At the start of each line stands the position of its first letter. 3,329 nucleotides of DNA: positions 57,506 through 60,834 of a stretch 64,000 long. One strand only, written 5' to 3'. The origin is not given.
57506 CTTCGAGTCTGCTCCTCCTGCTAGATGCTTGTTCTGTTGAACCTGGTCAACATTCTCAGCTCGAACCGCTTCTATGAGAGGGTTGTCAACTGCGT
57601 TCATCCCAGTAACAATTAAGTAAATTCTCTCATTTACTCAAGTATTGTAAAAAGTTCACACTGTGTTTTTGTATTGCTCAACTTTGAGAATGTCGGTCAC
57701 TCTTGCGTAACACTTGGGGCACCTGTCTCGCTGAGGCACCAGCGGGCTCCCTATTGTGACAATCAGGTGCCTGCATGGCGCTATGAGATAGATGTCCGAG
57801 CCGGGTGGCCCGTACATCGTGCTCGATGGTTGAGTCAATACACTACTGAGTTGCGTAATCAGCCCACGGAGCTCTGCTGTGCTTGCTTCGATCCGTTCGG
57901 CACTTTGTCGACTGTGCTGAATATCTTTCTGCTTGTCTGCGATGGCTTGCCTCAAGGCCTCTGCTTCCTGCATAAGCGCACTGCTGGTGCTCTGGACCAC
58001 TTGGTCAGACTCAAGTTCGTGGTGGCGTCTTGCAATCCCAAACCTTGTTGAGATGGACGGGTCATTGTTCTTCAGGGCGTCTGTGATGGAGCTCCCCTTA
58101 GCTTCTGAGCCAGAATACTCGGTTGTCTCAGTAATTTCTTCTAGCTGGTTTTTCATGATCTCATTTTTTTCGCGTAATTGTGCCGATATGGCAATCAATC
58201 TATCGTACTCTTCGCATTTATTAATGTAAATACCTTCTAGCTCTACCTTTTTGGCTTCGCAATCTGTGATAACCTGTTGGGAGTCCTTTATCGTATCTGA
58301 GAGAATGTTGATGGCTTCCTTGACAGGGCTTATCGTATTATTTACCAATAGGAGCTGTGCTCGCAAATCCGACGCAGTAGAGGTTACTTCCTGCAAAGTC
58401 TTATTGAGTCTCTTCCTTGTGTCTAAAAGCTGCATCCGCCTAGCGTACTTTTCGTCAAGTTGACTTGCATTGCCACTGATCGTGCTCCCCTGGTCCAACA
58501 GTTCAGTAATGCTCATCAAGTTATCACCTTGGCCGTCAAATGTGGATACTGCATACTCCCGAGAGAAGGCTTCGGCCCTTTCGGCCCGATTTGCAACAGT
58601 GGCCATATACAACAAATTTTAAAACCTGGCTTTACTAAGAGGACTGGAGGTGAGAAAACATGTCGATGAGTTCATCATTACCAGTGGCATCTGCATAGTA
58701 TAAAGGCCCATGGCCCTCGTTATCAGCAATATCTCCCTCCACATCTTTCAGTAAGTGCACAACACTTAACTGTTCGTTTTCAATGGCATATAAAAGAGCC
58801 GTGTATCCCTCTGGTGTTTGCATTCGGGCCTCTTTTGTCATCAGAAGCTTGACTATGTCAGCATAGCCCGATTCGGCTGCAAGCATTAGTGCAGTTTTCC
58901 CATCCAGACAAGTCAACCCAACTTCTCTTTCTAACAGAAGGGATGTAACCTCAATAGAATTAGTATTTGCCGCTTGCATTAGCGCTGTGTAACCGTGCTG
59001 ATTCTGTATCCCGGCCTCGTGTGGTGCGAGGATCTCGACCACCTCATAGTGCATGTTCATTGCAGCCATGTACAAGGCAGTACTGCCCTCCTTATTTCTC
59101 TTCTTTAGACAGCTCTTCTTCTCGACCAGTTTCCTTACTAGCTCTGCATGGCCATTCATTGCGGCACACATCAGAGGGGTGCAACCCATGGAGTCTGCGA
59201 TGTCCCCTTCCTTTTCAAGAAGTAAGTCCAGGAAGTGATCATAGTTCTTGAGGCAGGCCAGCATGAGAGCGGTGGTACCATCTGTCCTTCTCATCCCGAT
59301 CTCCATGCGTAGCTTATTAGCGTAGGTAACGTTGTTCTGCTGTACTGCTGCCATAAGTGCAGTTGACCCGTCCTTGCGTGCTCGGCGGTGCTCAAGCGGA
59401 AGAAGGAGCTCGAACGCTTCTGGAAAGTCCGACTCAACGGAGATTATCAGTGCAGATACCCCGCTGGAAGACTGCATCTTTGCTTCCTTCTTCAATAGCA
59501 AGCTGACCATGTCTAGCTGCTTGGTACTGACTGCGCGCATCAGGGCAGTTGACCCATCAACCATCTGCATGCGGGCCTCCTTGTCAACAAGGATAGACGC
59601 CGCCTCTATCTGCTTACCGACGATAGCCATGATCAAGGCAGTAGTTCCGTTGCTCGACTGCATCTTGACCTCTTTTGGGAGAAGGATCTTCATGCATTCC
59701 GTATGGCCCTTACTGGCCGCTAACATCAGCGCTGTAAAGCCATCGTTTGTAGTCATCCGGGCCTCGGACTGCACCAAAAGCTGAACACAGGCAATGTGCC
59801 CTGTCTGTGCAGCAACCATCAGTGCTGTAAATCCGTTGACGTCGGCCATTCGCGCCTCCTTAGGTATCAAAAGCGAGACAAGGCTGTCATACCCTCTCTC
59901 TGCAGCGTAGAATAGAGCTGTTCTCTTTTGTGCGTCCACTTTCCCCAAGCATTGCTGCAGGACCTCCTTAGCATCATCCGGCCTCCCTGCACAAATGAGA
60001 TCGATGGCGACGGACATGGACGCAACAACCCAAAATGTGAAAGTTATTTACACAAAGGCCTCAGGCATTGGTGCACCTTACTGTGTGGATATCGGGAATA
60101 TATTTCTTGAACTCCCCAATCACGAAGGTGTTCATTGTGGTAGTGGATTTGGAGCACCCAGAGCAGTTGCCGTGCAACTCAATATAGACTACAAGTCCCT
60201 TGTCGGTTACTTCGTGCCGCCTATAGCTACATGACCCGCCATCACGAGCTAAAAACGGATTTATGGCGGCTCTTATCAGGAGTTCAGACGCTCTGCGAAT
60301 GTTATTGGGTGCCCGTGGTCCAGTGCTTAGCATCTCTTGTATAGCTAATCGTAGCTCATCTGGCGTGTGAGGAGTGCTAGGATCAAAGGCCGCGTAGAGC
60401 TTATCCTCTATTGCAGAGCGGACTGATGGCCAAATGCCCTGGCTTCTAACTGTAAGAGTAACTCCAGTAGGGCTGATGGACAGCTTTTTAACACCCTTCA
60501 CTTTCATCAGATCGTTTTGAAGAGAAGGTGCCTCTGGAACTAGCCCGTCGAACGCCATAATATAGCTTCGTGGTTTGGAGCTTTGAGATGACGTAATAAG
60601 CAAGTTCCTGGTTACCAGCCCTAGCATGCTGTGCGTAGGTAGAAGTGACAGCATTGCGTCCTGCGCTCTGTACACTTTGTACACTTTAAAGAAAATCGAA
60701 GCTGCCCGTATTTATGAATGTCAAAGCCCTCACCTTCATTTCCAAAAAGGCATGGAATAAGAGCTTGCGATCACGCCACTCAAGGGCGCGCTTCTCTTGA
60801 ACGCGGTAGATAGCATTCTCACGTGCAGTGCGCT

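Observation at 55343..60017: Paralogous C-x-H...C-P-K-C zinc-knuckle tails in adjacent coiled-coil genes, with ANK + CC-Zn architecture fused in one gene and split in its neighbours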

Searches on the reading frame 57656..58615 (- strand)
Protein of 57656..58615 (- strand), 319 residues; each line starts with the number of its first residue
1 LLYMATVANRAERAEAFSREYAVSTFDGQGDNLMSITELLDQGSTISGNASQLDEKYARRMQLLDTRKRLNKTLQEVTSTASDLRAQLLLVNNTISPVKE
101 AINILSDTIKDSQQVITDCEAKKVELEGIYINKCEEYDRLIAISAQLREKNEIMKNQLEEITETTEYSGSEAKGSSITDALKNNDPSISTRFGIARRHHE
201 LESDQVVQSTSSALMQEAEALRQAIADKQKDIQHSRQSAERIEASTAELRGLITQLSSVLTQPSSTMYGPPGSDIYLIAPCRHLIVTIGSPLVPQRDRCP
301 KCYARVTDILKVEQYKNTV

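Call 3: search_protein_families(library=pfam, proteins=[window:57656-58615:-], max_evalue=0.1)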
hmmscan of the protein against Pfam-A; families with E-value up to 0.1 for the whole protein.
window:57656-58615:- (319 aa): 6 families
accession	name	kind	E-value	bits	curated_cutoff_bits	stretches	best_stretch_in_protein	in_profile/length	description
PF23203.1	KIF21A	-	8.8e-05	22.7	28.5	1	36-128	19-111/161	KIF21A-like domain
PF19443.4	DAHL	-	0.00045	20.4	38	1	180-258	34-112/221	DAHL domain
PF17109.10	Goodbye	-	0.0058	17.5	24.8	1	211-272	19-80/120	fungal STAND N-terminal Goodbye domain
PF04871.18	Uso1_p115_C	-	0.025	15.3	28.4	1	61-170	11-108/121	Uso1 / p115 like vesicle tethering protein, C terminal region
PF19111.5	DUF5798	-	0.045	14.4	27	0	205-257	11-63/89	Family of unknown function (DUF5798)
PF21773.2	ODAD1_CC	-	0.064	12.8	27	0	40-118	204-283/287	ODAD1 central coiled coil region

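Call 7: find_homologous_proteins(query=window:57656-58606:-, max_evalue=0.001)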
Query window:57656-58606:- (316 aa): 6 proteins with E <= 0.001 among 2594 candidates.
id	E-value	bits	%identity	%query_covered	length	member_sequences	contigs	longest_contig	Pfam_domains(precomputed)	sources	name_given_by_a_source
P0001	1.9e-195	666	99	100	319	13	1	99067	-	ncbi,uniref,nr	ncbi:Hypothetical protein DHA2_152169 [Giardia duodenalis]|uniref:Protein 21.1 n=1 Tax=Giardia intes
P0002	8.1e-172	588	87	100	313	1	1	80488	-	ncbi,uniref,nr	ncbi:Protein 21.1 [Giardia lamblia P15]|uniref:Protein 21.1 n=1 Tax=Giardia intestinalis (strain P15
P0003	9.7e-160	549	81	99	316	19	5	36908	-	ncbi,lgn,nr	ncbi:Protein 21.1 [Giardia duodenalis ATCC 50581]|nr:Protein 21.1 [Giardia intestinalis ATCC 50581]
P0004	8.1e-150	516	77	100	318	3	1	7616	-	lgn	-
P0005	3.2e-147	508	76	100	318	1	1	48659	-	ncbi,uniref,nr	ncbi:Protein 21.1 [Giardia duodenalis assemblage B]|uniref:Protein 21.1 n=1 Tax=Giardia duodenalis a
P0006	4.7e-141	487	74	97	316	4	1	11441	-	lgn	-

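Call 14: find_encoding_contigs(protein=P0002, flank=8000, max_places=3)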
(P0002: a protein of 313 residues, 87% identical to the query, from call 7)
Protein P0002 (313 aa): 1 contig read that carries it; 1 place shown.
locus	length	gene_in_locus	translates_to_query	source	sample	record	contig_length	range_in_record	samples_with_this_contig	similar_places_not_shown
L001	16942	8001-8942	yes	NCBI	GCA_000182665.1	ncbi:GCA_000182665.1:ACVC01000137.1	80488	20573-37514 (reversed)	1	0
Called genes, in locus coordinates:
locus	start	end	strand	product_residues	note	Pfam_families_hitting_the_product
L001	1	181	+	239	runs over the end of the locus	PF14560:Ubiquitin_2, PF01302:CAP_GLY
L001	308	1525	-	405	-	PF03109:ABC1 (faint), PF00069:Pkinase, PF07714:PK_Tyr_Ser-Thr, PF17667:Pkinase_fungal (weak)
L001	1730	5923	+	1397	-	-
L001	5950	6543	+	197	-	PF01106:NifU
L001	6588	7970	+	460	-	-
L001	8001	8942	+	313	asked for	-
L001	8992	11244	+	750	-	PF00023:Ank (faint), PF12796:Ank_2, PF13637:Ank_4 (faint), PF13857:Ank_5 (faint), PF13606:Ank_3 (faint), PF12796:Ank_2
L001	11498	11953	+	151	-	-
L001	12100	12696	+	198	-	PF12796:Ank_2, PF00023:Ank (faint), PF13606:Ank_3 (faint), PF13637:Ank_4 (faint), PF13857:Ank_5 (weak), PF12796:Ank_2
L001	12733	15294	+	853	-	PF09402:MSC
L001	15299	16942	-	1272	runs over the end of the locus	-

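Call 15: find_encoding_contigs(protein=P0005, flank=8000, max_places=3)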
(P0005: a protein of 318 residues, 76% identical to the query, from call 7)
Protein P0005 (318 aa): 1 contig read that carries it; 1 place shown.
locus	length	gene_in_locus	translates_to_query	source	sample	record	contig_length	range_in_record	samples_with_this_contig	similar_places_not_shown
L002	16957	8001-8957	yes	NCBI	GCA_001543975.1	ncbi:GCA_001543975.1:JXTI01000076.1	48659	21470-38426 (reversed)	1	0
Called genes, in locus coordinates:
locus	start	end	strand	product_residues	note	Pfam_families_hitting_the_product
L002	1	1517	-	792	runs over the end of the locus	PF00069:Pkinase, PF03109:ABC1 (faint), PF07714:PK_Tyr_Ser-Thr, PF12796:Ank_2, PF13637:Ank_4 (faint), PF12796:Ank_2, PF13857:Ank_5 (weak), PF12796:Ank_2, +2 more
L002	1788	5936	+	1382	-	PF08457:Sfi1 (faint)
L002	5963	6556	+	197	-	PF01106:NifU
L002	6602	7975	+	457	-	-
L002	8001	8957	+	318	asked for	-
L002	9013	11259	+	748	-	PF00023:Ank (faint), PF12796:Ank_2, PF13637:Ank_4 (faint), PF13857:Ank_5 (faint), PF24521:Ank_KRIT1 (faint), PF13606:Ank_3 (faint), PF12796:Ank_2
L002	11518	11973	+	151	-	-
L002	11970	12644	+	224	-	PF12796:Ank_2, PF00023:Ank (faint), PF13606:Ank_3 (faint), PF13637:Ank_4 (faint), PF13857:Ank_5 (weak), PF12796:Ank_2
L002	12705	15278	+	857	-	PF09402:MSC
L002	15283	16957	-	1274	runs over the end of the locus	-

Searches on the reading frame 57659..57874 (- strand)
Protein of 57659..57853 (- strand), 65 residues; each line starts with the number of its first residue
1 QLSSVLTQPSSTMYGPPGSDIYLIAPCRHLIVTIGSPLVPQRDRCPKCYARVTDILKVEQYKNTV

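Call 12: search_protein_families(library=pfam, proteins=[window:57659-57853:-], max_evalue=10)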
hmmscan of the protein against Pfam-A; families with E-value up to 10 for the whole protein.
seq(65 aa): 0 families

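Call 61: predict_structure(alignment_id=A6)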
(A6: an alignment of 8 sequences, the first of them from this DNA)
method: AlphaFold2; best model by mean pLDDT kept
length: 72 residues; sequences in the alignment: 8
mean_pLDDT: 72.7   pTM: 0.47
mean pLDDT of the five models: 72.7, 71.4, 70.8, 70.3, 68.5
residues with pLDDT >= 90: 5; 70-90: 35; 50-70: 28; < 50: 4
segments of 3 or more residues with pLDDT < 50: 70-72
pLDDT, mean of each block of 10 residues (from residue 1): 70 55 74 87 67 89 74 42
secondary structure, 60 per line:
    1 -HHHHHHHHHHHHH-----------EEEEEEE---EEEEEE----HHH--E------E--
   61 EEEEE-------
elements in order: H2-14 E26-32 E36-41 E61-65

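Call 63: fold_search(model_id=the predicted structure, library=pdb)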
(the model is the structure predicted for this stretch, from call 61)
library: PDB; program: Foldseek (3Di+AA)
matches with E <= 10: 261; with E <= 0.001: 0
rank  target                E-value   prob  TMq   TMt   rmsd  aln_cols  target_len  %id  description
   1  4ic3_A                6.6e-02  1.00  0.47  0.53   2.2        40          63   28  Crystal structure of the F495L mutant XIAP RING domain (released 2012-12-19)
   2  8w59_A                1.0e-01  0.96  0.46  0.54   6.4        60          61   23  Crystal structure of the RING domain of human XIAP treated with arsenic trioxide (released 2023-09-27)
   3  9sa2_C                1.0e-01  0.95  0.48  0.48   6.5        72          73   19  The RING domain of IDOL (released 2025-09-10)
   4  5o6t_B                1.1e-01  0.97  0.47  0.54   7.2        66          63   18  BIRC4 RING in complex with dimeric ubiquitin variant (released 2017-11-01)
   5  2kn9_MODEL_1_A        1.1e-01  0.87  0.45  0.42   4.6        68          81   18  Solution structure of zinc-substituted rubredoxin B (Rv3250c) from Mycobacterium tuberculosis. Seattle Structu (released 2009-09-15)
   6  2yho_A                1.2e-01  0.96  0.50  0.54   6.2        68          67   19  The IDOL-UBE2D complex mediates sterol-dependent degradation of the LDL receptor (released 2011-06-29)
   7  4auq_B                1.3e-01  1.00  0.44  0.55   2.3        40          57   25  Structure of BIRC7-UbcH5b-Ub complex. (released 2012-08-15)
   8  9sa1_A                1.4e-01  0.99  0.45  0.42   3.2        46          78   26  The RING domain of IDOL (released 2025-09-10)
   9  4ic3_B                1.4e-01  1.00  0.47  0.52   2.1        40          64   28  Crystal structure of the F495L mutant XIAP RING domain (released 2012-12-19)
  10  2yho_E                1.5e-01  0.96  0.47  0.49   7.3        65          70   18  The IDOL-UBE2D complex mediates sterol-dependent degradation of the LDL receptor (released 2011-06-29)
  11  13sr_D                1.8e-01  0.90  0.48  0.47   7.0        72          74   19  PanDDA analysis group deposition -- IDOL RING domain in complex with Z48852953 (released 2025-12-10)
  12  9sa2_B                2.0e-01  0.87  0.48  0.49   6.7        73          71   20  The RING domain of IDOL (released 2025-09-10)
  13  4ic2_B                2.1e-01  0.99  0.46  0.51   2.1        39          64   28  Crystal structure of the XIAP RING domain (released 2012-12-19)
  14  13sb_A                2.1e-01  0.89  0.48  0.46   6.7        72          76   19  PanDDA analysis group deposition -- IDOL RING domain in complex with Z1456069604 (released 2025-12-10)
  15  4ic2_A                2.4e-01  0.99  0.46  0.53   2.2        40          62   28  Crystal structure of the XIAP RING domain (released 2012-12-19)
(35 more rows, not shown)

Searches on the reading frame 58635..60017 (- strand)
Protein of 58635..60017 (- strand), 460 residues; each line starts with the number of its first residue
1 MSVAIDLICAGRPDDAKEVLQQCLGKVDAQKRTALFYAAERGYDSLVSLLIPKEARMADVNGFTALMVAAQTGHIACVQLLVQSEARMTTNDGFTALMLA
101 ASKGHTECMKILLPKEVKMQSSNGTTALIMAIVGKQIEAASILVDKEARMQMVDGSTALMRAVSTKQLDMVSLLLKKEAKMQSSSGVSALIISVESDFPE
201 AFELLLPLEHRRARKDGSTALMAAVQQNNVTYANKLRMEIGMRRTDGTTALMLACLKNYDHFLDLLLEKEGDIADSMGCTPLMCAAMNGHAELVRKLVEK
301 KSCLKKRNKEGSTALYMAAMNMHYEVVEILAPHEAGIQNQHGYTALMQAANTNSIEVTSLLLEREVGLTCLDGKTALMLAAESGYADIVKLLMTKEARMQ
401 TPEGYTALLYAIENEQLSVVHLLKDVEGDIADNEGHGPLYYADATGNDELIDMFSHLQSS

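Call 3: search_protein_families(library=pfam, proteins=[window:58635-60017:-], max_evalue=0.1)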
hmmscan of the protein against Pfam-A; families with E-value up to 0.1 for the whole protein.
window:58635-60017:- (460 aa): 8 families
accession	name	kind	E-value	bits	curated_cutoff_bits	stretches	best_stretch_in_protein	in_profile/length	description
PF12796.13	Ank_2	-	5.4e-118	386.3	27.3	10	317-398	3-85/90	Ankyrin repeats (3 copies)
PF00023.36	Ank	-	2.4e-62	203.8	21.1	9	278-307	2-31/33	Ankyrin repeat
PF13606.12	Ank_3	-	2.5e-41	134.7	22.3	2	278-299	2-23/30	Ankyrin repeat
PF13857.12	Ank_5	-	6.9e-40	135.1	27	5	88-131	11-56/56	Ankyrin repeats (many copies)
PF13637.12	Ank_4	-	3.6e-38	129.2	22.7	6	282-330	1-49/50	Ankyrin repeats (many copies)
PF24521.3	Ank_KRIT1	-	1.7e-07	31.5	80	0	65-146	21-107/149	KRIT1 ankyrin-repeats domain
PF23745.1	ANK_LRRK2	-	0.0053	17.1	27.5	0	80-178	16-116/130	LRRK2 ANK repeat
PF02823.21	ATP-synt_DE_N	-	0.023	15.1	27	0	287-331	32-77/80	ATP synthase, Delta/Epsilon chain, beta-sandwich domain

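Call 37: list_cluster_members(proteins=[P0008, P0009, P0011, P0007, window:58635-60017:-])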
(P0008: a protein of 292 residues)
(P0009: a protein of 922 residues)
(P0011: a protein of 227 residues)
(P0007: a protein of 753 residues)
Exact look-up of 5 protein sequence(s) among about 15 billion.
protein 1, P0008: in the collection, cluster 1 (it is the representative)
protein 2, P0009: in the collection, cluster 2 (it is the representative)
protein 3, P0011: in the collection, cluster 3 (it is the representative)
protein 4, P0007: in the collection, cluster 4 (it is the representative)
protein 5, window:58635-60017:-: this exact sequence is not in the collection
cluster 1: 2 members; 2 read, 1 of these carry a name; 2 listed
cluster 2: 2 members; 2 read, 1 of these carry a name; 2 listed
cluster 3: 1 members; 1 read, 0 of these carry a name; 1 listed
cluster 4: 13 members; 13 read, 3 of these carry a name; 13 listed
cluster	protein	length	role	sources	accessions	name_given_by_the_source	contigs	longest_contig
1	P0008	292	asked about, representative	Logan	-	-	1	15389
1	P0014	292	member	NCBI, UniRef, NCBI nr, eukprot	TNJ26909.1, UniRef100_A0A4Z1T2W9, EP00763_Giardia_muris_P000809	hypothetical protein GMRT_12115 [Giardia muris] | Uncharacterized protein n=1 Tax=Giardia muris TaxID=5742 RepID=A0A4Z1T2W9_GIAMU | TNJ26909.1 hypothetical protein GMRT_12115 [Giardia muris]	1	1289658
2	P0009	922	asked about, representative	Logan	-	-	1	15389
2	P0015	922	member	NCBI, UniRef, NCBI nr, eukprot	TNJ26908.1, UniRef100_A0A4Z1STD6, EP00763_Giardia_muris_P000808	Ankyrin repeat protein 1 [Giardia muris] | Ankyrin repeat protein 1 n=1 Tax=Giardia muris TaxID=5742 RepID=A0A4Z1STD6_GIAMU | TNJ26908.1 Ankyrin repeat protein 1 [Giardia muris]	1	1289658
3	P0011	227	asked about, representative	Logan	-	-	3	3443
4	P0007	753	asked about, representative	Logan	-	-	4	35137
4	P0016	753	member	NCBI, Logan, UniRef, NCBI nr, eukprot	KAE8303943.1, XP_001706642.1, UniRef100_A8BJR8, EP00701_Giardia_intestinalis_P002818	Ankyrin repeat protein 1 [Giardia duodenalis] | Ankyrin repeat protein 1 n=1 Tax=Giardia intestinalis (strain ATCC 50803 / WB clone C6) ... | Ankyrin repeat protein 1 [Giardia intestinalis]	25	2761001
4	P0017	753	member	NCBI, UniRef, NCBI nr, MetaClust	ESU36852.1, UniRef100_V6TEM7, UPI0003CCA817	Ankyrin repeat protein [Giardia duodenalis] | Ankyrin repeat protein n=1 Tax=Giardia intestinalis TaxID=5741 RepID=V6TEM7_GIAIN | Ankyrin repeat protein [Giardia intestinalis]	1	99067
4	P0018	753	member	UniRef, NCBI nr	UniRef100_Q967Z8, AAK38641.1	Protein 21.3 n=1 Tax=Giardia intestinalis TaxID=5741 RepID=Q967Z8_GIAIN | protein 21.3 [Giardia intestinalis]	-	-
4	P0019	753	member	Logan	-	-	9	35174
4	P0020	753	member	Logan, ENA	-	-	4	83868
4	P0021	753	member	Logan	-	-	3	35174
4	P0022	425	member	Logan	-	-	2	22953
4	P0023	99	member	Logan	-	-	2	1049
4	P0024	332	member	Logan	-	-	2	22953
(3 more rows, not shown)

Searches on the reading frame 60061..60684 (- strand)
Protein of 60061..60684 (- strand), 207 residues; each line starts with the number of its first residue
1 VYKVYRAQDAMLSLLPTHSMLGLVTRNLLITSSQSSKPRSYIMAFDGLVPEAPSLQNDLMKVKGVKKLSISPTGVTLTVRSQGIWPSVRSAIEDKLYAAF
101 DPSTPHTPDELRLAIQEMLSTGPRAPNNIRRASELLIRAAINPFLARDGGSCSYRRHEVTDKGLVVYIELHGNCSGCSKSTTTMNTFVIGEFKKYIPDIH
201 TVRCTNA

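Call 3: search_protein_families(library=pfam, proteins=[window:60061-60684:-], max_evalue=0.1)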
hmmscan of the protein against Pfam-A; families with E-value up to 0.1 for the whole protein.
window:60061-60684:- (207 aa): 2 families
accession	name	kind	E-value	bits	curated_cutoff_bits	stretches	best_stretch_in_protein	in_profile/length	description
PF01106.22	NifU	-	1.7e-13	50.9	27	1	137-202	5-66/67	NifU-like domain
PF08712.16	Nfu_N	-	0.054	14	27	1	51-96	36-81/88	Scaffold protein Nfu/NifU N terminal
